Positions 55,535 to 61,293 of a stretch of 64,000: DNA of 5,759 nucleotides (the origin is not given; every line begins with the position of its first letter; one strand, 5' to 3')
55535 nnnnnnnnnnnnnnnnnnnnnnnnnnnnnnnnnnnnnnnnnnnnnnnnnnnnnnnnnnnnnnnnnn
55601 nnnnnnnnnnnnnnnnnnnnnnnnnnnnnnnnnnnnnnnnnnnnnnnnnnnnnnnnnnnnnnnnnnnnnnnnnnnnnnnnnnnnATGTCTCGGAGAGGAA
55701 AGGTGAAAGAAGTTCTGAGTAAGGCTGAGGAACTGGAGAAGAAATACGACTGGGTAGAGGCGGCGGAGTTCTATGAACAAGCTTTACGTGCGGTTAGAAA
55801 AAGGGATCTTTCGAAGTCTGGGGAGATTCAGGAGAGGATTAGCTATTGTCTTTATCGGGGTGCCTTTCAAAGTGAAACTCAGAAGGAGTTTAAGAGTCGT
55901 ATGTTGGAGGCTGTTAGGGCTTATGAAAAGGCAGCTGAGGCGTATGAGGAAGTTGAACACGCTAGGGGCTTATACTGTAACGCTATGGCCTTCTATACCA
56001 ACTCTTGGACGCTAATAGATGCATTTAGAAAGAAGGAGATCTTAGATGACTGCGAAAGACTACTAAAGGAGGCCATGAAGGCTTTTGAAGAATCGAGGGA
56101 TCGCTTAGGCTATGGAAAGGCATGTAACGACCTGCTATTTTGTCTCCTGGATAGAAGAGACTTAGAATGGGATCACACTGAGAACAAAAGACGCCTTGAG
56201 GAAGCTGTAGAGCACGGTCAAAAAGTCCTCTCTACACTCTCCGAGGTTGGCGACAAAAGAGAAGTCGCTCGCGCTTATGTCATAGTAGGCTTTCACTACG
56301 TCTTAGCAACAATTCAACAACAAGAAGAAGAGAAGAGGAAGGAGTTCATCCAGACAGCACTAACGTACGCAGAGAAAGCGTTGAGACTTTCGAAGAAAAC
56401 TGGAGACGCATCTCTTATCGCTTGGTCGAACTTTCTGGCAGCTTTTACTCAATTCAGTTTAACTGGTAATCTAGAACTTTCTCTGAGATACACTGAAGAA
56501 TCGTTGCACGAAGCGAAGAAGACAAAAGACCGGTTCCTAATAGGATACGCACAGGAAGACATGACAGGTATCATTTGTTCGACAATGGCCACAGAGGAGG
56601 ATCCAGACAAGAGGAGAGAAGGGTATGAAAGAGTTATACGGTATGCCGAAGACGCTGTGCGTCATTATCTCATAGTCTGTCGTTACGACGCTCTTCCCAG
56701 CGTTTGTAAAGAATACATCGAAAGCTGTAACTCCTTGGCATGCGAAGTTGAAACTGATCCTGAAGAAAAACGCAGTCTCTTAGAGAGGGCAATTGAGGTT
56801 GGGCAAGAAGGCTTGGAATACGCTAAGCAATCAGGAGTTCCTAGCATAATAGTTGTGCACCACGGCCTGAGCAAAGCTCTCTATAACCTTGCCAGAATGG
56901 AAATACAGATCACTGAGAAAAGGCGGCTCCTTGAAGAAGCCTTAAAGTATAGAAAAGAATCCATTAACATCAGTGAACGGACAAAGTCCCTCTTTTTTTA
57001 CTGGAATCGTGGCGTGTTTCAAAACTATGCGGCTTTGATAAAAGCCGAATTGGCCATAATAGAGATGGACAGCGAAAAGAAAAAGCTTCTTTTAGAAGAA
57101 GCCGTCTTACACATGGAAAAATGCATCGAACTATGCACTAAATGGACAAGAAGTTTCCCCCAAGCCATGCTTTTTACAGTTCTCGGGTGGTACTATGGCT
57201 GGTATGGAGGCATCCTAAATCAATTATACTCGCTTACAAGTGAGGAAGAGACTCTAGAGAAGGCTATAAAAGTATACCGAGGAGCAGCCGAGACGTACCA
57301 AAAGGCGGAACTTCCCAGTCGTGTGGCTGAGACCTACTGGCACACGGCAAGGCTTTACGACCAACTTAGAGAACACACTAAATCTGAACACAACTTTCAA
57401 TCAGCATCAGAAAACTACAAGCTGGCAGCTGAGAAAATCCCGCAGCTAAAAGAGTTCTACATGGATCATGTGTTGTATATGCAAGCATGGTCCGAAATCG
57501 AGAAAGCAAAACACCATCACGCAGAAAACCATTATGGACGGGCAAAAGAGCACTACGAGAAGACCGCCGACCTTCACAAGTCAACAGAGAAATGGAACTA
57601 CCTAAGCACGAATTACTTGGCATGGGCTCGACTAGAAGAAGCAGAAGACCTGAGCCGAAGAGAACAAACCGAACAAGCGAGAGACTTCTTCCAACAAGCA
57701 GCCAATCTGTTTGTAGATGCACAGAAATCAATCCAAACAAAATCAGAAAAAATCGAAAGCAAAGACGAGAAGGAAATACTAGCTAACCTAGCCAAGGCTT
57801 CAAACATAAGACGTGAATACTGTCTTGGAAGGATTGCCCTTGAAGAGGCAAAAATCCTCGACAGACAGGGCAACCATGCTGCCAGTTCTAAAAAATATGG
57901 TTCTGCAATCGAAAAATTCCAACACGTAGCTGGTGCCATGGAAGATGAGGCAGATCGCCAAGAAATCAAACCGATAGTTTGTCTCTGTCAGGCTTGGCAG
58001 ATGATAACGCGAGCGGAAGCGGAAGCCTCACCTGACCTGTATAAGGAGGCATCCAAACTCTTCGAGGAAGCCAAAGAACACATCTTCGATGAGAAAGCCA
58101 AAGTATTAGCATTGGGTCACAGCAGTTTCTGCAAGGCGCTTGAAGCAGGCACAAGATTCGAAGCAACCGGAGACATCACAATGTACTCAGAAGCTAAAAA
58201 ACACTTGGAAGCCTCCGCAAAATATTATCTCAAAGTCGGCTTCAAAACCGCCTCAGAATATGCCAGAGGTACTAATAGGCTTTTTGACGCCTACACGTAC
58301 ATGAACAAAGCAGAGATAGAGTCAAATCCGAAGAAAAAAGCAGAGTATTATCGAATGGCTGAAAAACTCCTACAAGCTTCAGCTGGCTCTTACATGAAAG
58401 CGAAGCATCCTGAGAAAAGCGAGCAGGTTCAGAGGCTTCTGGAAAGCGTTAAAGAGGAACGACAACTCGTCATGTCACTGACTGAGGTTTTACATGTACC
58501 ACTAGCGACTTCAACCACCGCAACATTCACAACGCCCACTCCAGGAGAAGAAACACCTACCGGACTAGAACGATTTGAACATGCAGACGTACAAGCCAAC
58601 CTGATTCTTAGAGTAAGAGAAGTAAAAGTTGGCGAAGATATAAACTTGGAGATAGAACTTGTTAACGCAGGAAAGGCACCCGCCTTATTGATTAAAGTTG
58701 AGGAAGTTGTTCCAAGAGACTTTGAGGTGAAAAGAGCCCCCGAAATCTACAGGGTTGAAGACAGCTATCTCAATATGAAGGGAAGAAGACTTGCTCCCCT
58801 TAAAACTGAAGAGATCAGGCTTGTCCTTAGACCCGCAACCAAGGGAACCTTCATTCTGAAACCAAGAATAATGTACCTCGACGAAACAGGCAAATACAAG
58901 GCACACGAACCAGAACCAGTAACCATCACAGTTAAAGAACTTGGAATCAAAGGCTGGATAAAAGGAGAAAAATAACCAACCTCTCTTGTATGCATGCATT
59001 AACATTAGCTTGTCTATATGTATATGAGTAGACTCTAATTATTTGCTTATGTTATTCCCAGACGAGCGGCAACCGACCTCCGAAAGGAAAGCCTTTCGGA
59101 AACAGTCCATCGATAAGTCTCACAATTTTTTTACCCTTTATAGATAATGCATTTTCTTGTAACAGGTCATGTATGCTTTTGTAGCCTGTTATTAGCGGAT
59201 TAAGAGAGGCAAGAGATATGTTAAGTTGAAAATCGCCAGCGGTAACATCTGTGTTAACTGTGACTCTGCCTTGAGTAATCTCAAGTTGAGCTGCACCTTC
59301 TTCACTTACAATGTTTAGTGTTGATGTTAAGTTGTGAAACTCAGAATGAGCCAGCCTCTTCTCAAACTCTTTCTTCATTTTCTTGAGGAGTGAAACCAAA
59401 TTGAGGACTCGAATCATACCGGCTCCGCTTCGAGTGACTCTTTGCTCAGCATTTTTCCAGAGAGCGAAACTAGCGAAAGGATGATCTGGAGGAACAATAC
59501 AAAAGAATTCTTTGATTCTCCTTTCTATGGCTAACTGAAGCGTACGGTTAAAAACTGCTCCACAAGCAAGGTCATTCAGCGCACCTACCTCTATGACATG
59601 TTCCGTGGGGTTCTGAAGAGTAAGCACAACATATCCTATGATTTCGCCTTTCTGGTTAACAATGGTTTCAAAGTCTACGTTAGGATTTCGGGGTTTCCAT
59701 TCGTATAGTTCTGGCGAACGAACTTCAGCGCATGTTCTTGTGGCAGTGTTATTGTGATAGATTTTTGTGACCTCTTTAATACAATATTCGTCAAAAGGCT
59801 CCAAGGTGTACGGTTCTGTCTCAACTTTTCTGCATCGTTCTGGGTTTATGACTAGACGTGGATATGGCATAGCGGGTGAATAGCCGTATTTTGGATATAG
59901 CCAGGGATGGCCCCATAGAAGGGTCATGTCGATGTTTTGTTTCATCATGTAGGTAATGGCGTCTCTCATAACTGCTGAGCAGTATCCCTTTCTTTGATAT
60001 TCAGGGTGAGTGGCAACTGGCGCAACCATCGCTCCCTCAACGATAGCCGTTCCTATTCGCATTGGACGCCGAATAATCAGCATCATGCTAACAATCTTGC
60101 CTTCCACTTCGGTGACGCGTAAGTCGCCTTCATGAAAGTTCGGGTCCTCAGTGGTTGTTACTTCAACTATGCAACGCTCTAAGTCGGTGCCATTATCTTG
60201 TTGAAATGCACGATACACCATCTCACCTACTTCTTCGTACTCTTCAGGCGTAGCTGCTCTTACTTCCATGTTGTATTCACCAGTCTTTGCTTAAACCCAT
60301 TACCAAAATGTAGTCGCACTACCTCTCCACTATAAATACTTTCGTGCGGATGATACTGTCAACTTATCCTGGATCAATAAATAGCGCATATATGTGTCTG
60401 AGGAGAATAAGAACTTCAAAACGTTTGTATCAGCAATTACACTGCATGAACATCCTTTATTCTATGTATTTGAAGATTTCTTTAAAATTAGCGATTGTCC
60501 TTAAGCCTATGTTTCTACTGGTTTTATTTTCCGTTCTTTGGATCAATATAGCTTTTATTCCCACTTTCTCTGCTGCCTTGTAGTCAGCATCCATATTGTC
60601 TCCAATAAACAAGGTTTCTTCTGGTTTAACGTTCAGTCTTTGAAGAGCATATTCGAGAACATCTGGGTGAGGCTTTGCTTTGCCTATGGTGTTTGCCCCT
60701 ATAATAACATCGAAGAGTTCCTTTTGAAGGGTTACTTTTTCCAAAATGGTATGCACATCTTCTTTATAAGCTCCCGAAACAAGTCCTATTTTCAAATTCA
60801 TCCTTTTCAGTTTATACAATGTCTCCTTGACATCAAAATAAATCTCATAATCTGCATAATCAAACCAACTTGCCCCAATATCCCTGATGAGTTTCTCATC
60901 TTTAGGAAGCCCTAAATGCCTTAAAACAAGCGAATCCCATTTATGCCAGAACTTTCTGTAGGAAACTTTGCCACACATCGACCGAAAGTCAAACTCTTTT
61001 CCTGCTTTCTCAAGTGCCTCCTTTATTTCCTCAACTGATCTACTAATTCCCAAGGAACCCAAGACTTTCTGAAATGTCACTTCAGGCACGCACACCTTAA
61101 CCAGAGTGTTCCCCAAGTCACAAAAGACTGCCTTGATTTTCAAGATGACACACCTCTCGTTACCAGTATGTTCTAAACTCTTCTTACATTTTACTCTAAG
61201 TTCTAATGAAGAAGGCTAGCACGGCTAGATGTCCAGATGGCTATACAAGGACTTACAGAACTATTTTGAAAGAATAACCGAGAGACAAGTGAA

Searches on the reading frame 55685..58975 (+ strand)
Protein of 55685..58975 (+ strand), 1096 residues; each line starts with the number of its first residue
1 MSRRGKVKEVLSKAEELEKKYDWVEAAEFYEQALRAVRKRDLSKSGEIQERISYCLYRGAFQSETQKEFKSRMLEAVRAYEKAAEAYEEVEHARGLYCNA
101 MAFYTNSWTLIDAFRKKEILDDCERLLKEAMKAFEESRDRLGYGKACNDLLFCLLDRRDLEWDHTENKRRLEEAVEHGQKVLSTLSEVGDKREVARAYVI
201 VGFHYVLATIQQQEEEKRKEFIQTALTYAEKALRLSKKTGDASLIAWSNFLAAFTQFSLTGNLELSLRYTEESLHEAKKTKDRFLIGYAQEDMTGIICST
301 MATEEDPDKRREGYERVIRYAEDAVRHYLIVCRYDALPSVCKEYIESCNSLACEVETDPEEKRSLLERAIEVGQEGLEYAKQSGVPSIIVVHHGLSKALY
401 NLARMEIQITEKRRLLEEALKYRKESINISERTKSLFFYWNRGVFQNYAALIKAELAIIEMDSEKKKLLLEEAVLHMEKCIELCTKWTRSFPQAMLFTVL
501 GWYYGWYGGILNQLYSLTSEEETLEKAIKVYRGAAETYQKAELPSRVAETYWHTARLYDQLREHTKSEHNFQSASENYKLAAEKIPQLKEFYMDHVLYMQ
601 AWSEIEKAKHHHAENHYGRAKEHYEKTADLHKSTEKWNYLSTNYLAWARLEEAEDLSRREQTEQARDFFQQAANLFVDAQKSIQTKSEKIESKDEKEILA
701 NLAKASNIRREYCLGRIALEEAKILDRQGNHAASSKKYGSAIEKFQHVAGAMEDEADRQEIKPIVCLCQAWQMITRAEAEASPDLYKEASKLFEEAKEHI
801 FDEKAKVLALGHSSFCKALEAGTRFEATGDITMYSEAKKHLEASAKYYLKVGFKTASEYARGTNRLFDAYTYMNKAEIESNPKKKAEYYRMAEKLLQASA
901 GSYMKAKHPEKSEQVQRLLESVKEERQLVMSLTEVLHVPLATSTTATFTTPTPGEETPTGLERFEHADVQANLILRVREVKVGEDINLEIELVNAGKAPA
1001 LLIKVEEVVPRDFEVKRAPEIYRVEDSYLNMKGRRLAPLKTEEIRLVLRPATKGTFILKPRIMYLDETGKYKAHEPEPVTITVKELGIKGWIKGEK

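Call 10: search_protein_families(library=pfam, proteins=[window:55685-58975:+])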
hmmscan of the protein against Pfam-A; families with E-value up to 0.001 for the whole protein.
window:55685-58975:+ (1096 aa): 1 family
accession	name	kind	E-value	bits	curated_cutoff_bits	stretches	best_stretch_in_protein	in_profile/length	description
PF13424.12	TPR_12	-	2.6e-06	27.9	30.1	0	523-579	18-76/77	Tetratricopeptide repeat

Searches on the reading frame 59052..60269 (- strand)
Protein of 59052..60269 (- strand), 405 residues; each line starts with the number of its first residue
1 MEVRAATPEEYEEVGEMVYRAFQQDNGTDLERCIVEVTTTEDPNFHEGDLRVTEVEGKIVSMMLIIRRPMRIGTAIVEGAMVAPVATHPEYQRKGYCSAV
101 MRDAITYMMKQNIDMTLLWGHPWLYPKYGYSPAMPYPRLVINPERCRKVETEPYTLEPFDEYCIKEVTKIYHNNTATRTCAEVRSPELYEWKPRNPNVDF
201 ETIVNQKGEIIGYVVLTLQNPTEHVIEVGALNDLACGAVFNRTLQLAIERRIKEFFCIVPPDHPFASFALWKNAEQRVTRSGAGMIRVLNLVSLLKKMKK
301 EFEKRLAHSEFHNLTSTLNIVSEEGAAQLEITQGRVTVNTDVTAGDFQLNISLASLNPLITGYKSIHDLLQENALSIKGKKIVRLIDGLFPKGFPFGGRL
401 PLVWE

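Call 79: search_protein_families(library=pfam, proteins=[window:59052-60269:-], max_evalue=0.01)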
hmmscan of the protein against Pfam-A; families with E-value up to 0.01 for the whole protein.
window:59052-60269:- (405 aa): 4 families
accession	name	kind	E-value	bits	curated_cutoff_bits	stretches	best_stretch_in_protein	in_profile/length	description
PF13527.13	Acetyltransf_9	-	5.9e-21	75.2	25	1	2-132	1-126/127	Acetyltransferase (GNAT) domain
PF00583.31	Acetyltransf_1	-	4.2e-08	33.9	20.7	1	49-115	34-95/116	Acetyltransferase (GNAT) family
PF13508.13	Acetyltransf_7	-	1.5e-05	25.7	27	1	52-131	7-83/84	Acetyltransferase (GNAT) domain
PF13530.11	SCP2_2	-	0.0068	17.4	23.2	0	324-393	31-100/105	Sterol carrier protein domain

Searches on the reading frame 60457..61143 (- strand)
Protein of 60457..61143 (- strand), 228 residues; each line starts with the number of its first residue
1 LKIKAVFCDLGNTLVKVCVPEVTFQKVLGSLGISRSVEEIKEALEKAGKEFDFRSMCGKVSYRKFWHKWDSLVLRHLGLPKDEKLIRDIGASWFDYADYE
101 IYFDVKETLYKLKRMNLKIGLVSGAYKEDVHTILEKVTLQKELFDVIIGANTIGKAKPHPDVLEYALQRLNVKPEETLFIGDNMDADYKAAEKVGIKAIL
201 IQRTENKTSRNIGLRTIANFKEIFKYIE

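Call 79: search_protein_families(library=pfam, proteins=[window:60457-61143:-], max_evalue=0.01)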
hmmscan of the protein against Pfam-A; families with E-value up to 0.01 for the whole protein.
window:60457-61143:- (228 aa): 3 families
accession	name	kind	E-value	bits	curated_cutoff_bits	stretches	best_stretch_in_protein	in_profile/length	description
PF13419.12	HAD_2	-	4.2e-26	92.6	23.8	1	38-200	14-177/178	Haloacid dehalogenase-like hydrolase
PF00702.32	Hydrolase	-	2.1e-25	90.7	26.4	1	3-195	1-191/191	haloacid dehalogenase-like hydrolase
PF13242.12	Hydrolase_like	-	4.2e-13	49.5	22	1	157-203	4-50/75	HAD-hyrolase-like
